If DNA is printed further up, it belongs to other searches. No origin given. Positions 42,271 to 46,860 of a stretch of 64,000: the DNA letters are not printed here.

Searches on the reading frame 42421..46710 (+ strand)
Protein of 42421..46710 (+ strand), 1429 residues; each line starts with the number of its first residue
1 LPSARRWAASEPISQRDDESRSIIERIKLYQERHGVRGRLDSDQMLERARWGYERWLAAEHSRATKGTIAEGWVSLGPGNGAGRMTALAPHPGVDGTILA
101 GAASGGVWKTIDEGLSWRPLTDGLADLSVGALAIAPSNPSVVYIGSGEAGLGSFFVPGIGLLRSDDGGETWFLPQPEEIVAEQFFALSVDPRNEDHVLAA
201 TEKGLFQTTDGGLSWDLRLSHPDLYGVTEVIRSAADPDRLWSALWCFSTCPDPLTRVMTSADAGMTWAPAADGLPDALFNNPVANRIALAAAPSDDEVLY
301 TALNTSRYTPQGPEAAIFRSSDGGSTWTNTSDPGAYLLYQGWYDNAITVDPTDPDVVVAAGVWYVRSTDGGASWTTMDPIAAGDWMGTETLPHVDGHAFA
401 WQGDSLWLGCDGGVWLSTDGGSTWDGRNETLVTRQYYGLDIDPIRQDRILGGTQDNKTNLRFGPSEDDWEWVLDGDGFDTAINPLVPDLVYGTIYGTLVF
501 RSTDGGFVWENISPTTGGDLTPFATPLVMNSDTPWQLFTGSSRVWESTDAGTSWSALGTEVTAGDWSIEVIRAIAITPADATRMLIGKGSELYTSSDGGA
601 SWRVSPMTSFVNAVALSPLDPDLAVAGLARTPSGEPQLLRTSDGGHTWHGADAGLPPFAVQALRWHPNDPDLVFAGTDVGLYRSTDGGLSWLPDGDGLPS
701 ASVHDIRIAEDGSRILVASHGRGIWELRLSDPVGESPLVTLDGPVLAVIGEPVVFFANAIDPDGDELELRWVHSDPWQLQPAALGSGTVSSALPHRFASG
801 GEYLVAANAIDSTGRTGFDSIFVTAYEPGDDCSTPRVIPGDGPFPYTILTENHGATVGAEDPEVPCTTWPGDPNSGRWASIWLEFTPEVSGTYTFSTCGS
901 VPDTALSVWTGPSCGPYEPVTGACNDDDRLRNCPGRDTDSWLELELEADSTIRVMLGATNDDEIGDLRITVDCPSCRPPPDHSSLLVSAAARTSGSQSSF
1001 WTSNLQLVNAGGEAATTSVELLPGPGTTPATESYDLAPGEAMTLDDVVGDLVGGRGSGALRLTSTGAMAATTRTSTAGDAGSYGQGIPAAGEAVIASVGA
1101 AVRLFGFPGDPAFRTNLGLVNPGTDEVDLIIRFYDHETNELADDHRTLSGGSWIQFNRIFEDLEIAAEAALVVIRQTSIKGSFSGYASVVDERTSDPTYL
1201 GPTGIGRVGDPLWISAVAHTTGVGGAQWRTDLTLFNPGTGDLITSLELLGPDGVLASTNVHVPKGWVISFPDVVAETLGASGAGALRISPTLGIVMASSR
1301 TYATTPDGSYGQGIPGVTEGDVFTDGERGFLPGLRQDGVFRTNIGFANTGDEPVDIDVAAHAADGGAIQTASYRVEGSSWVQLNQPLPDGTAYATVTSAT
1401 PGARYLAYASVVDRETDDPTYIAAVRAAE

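Call 11: search_protein_families(library=pfam, proteins=[window:42421-46710:+])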
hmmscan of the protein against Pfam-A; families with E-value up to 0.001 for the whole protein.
window:42421-46710:+ (1429 aa): 5 families
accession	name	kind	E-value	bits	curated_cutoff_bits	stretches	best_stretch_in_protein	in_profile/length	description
PF15902.12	Sortilin-Vps10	-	4.6e-22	78.9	33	2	590-691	1-109/446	Sortilin, neurotensin receptor 3,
PF13088.12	BNR_2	-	4.3e-08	33.3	31.4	0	540-650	79-200/277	BNR repeat-like domain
PF14870.12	PSII_BNR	-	8.4e-08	32.2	27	0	580-721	28-166/303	Photosynthesis system II assembly factor YCF48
PF02012.26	BNR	-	2.2e-07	30.3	27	0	163-171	2-10/12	BNR/Asp-box repeat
PF00801.26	PKD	-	0.00033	21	23.5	0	747-816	11-72/80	PKD domain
